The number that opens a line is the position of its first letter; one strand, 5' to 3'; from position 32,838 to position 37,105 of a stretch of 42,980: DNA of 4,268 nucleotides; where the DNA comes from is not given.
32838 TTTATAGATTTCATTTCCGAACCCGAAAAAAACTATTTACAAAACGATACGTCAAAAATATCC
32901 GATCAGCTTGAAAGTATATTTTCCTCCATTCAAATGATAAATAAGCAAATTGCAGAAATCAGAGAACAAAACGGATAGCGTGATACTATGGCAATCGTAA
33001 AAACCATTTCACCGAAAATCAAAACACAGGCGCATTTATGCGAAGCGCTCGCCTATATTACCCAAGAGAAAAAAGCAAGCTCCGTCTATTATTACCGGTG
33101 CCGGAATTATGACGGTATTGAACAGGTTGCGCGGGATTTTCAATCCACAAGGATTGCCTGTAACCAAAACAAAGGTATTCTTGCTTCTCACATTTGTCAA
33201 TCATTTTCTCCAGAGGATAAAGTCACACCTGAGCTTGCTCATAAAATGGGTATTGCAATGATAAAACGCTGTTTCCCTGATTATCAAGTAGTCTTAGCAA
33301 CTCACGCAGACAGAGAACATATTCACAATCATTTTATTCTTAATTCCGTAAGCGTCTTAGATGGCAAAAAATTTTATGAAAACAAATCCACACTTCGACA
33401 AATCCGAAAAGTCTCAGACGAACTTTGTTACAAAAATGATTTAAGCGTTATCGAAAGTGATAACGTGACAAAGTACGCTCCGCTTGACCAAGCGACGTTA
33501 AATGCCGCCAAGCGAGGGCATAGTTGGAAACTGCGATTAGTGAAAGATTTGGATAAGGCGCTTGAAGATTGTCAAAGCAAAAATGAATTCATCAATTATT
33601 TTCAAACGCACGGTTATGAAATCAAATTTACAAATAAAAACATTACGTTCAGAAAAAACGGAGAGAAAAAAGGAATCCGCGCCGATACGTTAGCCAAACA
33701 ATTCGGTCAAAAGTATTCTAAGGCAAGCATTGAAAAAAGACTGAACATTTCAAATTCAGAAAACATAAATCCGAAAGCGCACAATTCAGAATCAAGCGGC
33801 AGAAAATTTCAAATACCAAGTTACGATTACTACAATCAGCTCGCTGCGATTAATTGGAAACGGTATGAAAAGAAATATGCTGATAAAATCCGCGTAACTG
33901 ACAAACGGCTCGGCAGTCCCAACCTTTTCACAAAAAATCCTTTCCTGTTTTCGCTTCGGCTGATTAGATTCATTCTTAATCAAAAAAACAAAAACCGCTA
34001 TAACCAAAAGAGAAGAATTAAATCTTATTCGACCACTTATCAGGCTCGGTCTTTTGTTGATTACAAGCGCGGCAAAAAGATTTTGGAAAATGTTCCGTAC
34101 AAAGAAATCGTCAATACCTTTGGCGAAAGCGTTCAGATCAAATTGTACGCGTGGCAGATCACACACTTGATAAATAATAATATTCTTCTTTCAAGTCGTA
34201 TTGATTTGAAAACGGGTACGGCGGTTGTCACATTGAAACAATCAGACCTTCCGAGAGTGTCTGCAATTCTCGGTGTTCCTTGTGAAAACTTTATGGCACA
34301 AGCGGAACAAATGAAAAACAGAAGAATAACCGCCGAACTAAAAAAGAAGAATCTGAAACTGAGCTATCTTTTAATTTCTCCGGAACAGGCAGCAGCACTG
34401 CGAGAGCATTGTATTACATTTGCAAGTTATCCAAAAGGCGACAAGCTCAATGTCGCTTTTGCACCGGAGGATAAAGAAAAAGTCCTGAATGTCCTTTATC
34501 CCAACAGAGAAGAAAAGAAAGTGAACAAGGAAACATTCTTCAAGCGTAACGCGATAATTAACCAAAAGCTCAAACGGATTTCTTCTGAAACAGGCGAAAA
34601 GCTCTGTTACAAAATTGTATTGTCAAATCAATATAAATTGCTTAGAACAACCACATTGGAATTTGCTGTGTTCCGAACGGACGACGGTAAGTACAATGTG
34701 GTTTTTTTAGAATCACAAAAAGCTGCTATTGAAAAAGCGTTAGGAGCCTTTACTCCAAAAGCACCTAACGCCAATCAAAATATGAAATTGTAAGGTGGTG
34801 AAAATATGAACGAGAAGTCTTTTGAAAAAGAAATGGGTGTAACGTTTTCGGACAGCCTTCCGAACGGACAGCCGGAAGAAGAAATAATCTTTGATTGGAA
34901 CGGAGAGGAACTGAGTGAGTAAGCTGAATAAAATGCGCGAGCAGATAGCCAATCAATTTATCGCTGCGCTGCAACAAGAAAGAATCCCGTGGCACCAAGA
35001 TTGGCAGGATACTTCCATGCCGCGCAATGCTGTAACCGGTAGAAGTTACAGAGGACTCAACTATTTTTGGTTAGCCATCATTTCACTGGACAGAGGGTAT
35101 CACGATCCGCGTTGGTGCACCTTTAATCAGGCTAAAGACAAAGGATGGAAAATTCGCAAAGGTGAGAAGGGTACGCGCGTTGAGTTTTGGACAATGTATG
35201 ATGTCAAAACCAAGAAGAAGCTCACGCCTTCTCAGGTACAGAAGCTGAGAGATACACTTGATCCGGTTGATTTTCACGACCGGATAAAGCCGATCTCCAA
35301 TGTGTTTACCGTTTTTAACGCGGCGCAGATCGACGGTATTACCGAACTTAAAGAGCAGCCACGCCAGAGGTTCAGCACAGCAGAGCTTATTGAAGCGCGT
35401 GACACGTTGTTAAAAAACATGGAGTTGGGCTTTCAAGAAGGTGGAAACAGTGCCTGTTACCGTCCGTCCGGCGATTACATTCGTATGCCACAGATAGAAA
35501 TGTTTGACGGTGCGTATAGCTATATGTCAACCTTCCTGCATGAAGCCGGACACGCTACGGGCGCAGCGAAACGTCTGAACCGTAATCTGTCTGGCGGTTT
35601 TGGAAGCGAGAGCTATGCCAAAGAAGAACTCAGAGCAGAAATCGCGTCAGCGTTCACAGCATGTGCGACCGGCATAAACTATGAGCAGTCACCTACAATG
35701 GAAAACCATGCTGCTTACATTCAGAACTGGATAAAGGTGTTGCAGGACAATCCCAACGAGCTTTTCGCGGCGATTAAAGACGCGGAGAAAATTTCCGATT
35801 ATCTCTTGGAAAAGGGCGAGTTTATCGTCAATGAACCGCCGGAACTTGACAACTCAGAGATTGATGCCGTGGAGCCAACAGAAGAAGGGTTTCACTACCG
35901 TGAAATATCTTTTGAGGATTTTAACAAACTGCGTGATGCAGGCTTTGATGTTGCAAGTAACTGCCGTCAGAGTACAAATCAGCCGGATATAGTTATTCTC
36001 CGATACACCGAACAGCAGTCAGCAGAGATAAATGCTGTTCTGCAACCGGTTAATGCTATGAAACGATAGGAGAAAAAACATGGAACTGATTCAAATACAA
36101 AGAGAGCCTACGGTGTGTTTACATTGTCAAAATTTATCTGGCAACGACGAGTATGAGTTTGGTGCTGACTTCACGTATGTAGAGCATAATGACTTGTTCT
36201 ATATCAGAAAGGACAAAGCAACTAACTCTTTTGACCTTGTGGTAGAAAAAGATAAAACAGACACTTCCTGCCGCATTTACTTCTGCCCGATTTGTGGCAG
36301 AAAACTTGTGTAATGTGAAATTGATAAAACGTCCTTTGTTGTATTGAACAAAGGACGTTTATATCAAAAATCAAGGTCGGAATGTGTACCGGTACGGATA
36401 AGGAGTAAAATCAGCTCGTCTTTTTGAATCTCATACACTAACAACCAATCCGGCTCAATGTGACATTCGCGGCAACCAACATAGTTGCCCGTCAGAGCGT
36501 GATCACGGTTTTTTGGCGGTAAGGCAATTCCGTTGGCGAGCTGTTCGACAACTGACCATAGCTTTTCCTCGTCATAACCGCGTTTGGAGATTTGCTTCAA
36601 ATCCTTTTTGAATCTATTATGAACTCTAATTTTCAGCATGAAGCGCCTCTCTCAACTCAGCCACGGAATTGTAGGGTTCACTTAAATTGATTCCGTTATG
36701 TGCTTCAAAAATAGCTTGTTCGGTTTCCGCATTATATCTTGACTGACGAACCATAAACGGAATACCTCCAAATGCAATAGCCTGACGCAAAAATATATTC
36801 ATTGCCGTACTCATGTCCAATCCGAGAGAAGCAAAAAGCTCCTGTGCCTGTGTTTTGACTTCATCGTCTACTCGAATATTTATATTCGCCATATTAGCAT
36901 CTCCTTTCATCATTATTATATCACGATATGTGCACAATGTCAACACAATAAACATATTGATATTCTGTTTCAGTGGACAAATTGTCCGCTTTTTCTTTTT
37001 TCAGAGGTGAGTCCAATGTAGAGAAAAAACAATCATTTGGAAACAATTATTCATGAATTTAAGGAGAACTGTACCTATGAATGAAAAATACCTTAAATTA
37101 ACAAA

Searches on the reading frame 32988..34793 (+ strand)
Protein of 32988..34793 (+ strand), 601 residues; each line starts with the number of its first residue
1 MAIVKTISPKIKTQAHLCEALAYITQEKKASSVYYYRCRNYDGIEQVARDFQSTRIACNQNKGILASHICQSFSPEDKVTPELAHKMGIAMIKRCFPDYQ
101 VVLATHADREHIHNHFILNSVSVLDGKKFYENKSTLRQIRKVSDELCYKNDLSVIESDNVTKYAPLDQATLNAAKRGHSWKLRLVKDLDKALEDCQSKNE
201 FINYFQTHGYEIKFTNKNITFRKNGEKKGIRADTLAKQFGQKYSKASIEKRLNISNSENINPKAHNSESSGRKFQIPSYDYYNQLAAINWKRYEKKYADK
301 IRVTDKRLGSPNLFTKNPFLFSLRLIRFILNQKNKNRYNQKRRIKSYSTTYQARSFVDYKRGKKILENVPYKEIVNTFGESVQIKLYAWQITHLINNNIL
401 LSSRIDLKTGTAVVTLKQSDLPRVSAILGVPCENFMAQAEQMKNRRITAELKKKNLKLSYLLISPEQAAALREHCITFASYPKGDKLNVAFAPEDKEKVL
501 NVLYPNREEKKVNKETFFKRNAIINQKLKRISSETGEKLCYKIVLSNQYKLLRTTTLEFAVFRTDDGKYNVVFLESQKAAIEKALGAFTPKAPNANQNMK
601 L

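Call 13: search_protein_families(library=pfam, proteins=[window:32988-34793:+], max_evalue=0.01)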
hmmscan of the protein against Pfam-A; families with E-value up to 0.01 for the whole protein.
window:32988-34793:+ (601 aa): 1 family
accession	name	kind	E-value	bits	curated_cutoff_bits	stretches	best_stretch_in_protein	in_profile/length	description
PF03432.20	Relaxase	-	9.8e-32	110.4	24.6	1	23-152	1-132/132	MobA/VirD2-like, nuclease domain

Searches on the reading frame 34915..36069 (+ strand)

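Call 13: search_protein_families(library=pfam, proteins=[window:34915-36069:+], max_evalue=0.01)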
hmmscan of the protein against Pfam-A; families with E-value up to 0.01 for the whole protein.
window:34915-36069:+ (384 aa): 2 families
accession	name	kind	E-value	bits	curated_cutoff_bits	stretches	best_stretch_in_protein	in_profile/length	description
PF18818.7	MPTase-PolyVal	-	1.6e-38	132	27.5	1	162-287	3-124/126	Zincin-like metallopeptidase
PF08401.16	ArdcN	-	5.6e-32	111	22.6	1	6-112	2-102/123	N-terminal domain of anti-restriction factor ArdC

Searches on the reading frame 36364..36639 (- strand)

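Call 14: search_protein_families(library=pfam, proteins=[window:36364-36639:-], max_evalue=0.01)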
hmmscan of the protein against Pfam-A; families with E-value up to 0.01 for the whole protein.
window:36364-36639:- (91 aa): 2 families
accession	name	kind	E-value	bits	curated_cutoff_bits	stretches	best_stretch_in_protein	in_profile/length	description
PF15738.11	YafQ_toxin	-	3.3e-34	117.4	30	1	3-89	2-86/88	Bacterial toxin of type II toxin-antitoxin system, YafQ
PF05016.21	ParE_toxin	-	1.1e-09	39.2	23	1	4-88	1-87/89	ParE toxin of type II toxin-antitoxin system, parDE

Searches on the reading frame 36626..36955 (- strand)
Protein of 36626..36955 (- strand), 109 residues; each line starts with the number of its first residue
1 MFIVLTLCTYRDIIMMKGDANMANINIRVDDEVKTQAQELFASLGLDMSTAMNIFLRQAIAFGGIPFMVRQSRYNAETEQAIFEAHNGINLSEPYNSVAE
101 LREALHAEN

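Call 14: search_protein_families(library=pfam, proteins=[window:36626-36955:-], max_evalue=0.01)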
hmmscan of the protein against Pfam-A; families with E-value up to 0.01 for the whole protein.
window:36626-36955:- (109 aa): 1 family
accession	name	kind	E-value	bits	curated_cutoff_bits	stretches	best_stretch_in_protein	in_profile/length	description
PF04221.18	RelB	-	6.5e-13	48.8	22.4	1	22-94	1-72/82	RelB antitoxin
